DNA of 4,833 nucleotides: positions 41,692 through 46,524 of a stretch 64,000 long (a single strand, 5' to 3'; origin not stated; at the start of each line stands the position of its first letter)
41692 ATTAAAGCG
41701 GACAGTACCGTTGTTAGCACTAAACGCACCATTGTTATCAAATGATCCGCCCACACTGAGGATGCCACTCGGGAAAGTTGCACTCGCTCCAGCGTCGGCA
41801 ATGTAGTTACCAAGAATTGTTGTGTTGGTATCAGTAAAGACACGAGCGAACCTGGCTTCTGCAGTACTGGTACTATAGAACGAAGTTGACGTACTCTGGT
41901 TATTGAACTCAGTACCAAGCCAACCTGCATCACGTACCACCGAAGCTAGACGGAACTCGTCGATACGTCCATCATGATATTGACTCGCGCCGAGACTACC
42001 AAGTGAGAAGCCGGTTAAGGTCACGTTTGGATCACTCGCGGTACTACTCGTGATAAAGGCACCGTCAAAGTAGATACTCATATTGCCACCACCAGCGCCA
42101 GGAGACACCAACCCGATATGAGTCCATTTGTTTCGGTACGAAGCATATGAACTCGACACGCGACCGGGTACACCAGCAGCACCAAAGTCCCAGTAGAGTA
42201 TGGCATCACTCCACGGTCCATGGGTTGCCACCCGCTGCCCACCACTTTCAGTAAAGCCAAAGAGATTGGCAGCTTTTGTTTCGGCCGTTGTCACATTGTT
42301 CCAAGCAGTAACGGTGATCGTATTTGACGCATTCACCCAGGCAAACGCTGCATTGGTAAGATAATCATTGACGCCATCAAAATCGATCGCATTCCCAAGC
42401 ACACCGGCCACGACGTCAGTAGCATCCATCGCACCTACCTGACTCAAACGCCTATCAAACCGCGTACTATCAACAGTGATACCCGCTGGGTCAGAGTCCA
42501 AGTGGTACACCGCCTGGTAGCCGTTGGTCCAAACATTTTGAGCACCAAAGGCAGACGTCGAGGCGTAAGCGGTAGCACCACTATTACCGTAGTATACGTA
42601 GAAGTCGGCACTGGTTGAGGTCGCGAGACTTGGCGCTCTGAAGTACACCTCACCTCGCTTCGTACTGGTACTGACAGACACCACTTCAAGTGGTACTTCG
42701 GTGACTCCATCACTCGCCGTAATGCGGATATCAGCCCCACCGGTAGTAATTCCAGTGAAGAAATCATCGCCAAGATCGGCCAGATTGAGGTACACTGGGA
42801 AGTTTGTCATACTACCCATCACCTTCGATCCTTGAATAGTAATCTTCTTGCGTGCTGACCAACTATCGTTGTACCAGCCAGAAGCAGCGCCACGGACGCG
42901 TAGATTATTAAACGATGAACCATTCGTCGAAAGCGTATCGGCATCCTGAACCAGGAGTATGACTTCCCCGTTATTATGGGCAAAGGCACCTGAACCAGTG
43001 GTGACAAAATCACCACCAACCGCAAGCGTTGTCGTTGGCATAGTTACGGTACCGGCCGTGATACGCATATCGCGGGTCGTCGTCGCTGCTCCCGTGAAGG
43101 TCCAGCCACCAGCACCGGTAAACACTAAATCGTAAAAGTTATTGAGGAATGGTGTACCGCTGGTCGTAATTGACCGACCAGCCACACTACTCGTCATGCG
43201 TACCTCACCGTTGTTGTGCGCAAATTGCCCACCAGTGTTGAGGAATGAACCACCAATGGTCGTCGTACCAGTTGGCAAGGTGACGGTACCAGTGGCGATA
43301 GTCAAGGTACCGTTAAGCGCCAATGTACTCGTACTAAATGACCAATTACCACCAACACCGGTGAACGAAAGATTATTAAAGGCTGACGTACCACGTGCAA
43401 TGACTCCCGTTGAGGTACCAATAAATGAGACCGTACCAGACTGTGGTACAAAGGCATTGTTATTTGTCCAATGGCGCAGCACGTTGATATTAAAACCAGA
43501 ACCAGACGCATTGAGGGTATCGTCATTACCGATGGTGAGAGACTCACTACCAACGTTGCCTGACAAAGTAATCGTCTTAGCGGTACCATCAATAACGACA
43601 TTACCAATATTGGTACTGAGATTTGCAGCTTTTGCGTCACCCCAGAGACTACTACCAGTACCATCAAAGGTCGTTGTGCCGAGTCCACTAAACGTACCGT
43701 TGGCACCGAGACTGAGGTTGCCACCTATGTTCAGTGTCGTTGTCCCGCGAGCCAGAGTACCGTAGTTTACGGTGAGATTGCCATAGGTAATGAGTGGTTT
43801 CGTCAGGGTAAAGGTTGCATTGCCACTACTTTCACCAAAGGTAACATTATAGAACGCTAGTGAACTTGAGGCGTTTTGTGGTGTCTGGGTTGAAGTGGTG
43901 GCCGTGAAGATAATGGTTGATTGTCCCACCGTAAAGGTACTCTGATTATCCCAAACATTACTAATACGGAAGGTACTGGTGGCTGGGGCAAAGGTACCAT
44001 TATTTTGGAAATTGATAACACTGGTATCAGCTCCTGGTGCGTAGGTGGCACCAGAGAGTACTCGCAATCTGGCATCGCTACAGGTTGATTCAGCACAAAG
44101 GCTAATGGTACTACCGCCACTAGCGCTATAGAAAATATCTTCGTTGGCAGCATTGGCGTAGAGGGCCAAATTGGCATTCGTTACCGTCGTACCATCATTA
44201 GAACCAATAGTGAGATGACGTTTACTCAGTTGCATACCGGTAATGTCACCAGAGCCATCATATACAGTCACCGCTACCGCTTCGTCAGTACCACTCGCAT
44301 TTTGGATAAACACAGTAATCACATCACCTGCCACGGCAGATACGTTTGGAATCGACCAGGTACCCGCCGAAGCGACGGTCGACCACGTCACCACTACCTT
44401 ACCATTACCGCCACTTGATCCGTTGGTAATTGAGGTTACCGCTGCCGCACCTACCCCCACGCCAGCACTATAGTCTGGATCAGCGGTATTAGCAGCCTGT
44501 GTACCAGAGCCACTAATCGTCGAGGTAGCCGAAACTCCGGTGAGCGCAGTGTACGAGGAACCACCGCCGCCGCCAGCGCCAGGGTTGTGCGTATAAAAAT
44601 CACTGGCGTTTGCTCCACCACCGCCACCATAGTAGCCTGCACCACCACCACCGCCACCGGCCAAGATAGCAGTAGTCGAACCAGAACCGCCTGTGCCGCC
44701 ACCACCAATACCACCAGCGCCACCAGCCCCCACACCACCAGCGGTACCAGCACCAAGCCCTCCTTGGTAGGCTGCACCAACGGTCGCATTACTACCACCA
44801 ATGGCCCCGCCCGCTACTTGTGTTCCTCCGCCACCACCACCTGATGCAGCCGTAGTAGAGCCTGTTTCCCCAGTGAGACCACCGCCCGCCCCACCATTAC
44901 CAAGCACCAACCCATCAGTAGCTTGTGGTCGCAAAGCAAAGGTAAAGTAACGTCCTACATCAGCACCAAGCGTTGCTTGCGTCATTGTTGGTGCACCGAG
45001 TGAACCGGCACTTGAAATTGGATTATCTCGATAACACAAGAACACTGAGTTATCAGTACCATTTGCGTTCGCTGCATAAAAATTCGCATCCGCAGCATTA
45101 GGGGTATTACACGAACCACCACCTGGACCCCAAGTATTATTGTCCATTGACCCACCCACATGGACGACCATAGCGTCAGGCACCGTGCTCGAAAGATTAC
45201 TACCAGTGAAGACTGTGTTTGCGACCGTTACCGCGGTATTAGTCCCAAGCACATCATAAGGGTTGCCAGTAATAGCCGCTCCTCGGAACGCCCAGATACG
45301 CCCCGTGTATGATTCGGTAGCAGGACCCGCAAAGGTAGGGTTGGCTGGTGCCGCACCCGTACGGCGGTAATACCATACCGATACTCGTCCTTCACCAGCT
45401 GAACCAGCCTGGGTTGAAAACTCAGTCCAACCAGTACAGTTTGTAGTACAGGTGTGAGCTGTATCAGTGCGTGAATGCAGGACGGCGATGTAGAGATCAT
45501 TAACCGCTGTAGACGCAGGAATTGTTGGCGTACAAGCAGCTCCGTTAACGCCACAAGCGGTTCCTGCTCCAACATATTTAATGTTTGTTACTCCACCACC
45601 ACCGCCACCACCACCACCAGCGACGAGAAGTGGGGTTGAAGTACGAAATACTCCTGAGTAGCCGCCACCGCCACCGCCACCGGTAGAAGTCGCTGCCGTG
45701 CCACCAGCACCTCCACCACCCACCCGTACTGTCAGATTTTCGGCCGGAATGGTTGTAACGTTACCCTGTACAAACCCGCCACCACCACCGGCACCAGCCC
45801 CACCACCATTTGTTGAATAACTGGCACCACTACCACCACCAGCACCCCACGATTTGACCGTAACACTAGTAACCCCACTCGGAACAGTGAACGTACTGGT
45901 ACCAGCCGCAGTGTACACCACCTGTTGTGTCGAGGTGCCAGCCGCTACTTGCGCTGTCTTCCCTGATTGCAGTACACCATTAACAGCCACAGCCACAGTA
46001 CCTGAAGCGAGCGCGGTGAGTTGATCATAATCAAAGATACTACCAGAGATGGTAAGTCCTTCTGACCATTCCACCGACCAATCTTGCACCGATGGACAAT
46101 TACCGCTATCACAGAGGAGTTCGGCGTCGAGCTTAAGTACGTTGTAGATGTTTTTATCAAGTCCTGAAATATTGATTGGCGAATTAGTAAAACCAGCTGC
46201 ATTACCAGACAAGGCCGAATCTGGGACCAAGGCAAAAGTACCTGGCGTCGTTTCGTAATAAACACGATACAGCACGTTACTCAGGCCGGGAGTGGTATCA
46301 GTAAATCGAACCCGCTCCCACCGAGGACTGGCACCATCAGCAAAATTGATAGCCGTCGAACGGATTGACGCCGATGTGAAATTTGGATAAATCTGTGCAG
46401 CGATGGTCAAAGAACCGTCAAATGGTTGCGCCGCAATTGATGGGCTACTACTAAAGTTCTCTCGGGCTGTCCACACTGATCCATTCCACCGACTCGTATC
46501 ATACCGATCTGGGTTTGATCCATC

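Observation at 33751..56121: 7456-aa single-ORF surface protein with DUF2341+LamG pairs, beta-helix repeat arrays and ~900-aa internal tandem duplications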

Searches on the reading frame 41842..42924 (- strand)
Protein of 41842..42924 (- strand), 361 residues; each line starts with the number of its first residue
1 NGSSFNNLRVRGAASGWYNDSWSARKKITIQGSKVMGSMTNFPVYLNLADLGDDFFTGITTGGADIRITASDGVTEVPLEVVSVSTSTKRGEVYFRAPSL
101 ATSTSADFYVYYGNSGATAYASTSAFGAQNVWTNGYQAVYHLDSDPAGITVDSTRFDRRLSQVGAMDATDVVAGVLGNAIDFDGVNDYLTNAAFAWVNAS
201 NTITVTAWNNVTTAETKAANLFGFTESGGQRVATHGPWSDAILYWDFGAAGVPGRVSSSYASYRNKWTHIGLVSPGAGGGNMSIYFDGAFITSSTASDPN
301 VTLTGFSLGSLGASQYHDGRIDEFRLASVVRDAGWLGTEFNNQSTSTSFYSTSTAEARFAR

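Call 27: search_protein_families(library=pfam, proteins=[window:41842-42924:-], max_evalue=1)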
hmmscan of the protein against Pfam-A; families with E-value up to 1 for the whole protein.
window:41842-42924:- (361 aa): 1 family
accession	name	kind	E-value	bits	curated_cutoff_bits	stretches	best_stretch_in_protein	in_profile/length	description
PF10102.14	DUF2341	-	1.6e-07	32.1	23.4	1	63-124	2-62/84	Domain of unknown function (DUF2341)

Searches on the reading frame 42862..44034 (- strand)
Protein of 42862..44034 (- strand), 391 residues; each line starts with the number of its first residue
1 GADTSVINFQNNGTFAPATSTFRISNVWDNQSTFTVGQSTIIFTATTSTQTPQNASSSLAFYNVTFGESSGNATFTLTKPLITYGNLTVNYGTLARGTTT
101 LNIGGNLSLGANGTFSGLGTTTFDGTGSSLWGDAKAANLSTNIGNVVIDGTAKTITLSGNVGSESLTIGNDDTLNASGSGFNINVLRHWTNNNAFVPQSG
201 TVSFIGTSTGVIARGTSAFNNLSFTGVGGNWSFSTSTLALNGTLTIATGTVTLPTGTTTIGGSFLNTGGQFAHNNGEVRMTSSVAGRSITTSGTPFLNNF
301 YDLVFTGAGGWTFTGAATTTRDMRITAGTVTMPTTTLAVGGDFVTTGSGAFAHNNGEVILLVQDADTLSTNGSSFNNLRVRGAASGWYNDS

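Call 76: search_solved_structures(query=A3, max_evalue=5)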
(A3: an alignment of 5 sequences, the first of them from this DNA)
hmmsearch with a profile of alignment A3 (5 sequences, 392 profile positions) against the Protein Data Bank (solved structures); distinct sequences matched with E-value up to 5: 1.
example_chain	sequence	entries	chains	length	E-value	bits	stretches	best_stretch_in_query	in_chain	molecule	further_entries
9rhi_S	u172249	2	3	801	0.079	14.9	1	38-102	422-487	DNA replication regulator DPB11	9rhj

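Call 78: find_homologous_proteins(query=A3, max_evalue=0.001)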
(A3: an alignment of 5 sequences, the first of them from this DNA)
Query A3 (5 sequences) (391 aa, profile of the alignment): 9 proteins with E <= 0.001 among 8000 candidates.
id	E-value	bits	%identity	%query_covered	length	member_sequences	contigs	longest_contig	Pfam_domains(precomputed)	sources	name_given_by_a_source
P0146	3.4e-106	373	43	100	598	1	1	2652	-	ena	-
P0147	1.7e-93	332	49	84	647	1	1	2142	-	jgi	jgi:hypothetical protein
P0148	1.9e-93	331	45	91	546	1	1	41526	-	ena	-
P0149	2.2e-65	239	49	68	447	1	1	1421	-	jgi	jgi:hypothetical protein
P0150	2.3e-38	150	41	55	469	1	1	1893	-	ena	-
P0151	1.1e-25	108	43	42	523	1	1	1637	-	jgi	jgi:hypothetical protein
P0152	7.2e-24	102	41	44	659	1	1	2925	-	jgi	jgi:hypothetical protein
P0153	4.8e-19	87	40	41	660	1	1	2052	-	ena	-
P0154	1.1e-7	49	54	21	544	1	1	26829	PF13385.14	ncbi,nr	ncbi:MAG: LamG domain-containing protein, partial [Candidatus Liptonbacteria bacterium]|nr:LamG doma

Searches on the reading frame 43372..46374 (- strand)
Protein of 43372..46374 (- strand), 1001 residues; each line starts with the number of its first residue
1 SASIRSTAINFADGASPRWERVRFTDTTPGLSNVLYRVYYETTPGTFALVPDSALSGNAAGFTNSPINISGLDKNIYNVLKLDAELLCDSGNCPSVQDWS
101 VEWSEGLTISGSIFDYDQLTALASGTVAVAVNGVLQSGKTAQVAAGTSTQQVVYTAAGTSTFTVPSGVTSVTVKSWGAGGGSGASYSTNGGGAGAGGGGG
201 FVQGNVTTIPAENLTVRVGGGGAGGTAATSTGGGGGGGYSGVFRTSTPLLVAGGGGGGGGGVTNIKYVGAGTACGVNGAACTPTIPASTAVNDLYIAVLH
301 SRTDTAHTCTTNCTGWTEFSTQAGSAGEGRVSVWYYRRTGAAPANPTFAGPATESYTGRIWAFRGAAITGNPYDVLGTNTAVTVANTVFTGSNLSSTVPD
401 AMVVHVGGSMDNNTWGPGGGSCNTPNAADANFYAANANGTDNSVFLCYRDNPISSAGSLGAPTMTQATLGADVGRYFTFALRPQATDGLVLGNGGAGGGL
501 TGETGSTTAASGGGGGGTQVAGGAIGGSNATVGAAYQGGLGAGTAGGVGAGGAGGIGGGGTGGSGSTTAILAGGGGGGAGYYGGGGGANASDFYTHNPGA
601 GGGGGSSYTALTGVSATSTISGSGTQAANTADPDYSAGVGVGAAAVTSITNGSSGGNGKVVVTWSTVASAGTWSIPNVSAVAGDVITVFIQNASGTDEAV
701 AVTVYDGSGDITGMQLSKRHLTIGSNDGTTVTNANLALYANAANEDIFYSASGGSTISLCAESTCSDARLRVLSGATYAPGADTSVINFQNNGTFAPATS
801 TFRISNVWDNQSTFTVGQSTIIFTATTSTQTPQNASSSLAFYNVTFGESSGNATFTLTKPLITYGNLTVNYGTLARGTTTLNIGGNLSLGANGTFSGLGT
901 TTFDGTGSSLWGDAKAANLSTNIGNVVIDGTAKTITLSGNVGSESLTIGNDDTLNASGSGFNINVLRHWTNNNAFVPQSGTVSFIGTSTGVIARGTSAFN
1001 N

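Call 35: find_related_loci(query=window:43372-46374:-, collection=genome_contigs, flank=10000)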
Query window:43372-46374:- (1001 aa) in genome_contigs; peptide patterns used: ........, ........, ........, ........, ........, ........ (x = any residue, [..] = any of these).
38 stretches matched a pattern; 8 encode a relative of the query (tblastn E <= 1e-3); 8 distinct loci.
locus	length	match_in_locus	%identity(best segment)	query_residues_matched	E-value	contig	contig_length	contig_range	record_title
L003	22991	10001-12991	74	3-1001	0e+0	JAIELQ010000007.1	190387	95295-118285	MAG: Patescibacteria group bacterium isolate co.spades.CONCOCT.1kb_083 c_000000000011, whole genome shotgun sequence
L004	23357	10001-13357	76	1-485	0e+0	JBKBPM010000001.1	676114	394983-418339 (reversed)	MAG: Candidatus Paceibacteria bacterium isolate 21H_026.bin.18 NODE_12_length_676114_cov_195.947735, whole genome shotgu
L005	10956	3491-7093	74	1-536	0e+0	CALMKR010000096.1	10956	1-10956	MAG TPA_asm: uncultured bacterium isolate SRR5676466_bin.108_CONCOCT_v1.1_MAG genome assembly, contig: ERZ724530.1375, w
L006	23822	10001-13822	63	3-1001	9e-165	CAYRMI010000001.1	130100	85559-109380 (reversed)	MAG TPA_asm: uncultured Candidatus Saccharibacteria bacterium isolate SRP300315_co1_16 genome assembly, contig: NODE_60_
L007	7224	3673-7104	63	3-484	8e-162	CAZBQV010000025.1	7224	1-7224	MAG TPA_asm: uncultured Candidatus Saccharibacteria bacterium isolate SRP329715_co1_21 genome assembly, contig: NODE_159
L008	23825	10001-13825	62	3-1001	9e-145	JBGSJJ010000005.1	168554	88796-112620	MAG: Candidatus Paceibacteria bacterium isolate JTS-AC154 k141_209497, whole genome shotgun sequence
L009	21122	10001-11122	64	627-1001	1e-139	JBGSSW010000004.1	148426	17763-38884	MAG: Candidatus Paceibacteria bacterium isolate JTS-AC391 k141_3446872, whole genome shotgun sequence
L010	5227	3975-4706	54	264-512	6e-73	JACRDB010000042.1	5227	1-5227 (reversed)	MAG: Deltaproteobacteria bacterium isolate NC_groundwater_1661_Pr3_B-0.1um_73_23 SR-2_scaffold_141_840870, whole genome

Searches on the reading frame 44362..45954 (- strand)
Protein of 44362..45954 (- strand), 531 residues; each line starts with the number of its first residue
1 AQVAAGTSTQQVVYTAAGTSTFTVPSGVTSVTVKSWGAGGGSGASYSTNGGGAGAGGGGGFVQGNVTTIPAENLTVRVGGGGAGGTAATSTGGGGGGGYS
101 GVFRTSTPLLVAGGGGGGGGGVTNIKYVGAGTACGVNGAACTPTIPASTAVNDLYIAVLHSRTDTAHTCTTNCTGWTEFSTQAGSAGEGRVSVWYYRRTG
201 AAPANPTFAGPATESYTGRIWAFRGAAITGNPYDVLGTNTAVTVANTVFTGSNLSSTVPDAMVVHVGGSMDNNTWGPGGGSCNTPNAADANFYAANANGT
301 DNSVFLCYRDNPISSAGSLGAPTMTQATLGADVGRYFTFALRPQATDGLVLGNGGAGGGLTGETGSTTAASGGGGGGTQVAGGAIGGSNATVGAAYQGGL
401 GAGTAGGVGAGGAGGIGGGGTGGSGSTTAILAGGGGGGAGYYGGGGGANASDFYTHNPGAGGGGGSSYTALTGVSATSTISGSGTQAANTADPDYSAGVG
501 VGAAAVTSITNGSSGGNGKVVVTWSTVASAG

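Call 7: search_protein_families(library=pfam, proteins=[window:44362-45954:-], max_evalue=1)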
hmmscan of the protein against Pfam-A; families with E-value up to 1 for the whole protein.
window:44362-45954:- (531 aa): 1 family
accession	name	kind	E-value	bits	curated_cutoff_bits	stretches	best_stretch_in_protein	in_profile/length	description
PF21722.4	Gly_rich_2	-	0.00022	21.7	24.3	1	15-286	1-203/226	Glycine-rich domain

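Call 45: search_protein_families(library=phrogs, proteins=[window:44362-45954:-], max_evalue=0.001)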
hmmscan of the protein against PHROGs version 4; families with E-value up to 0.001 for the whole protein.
window:44362-45954:- (531 aa): 1 family
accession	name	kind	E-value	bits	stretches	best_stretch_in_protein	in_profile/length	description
phrog_11583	-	unknown function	3.7e-05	21.7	1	422-526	1609-1705/2796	-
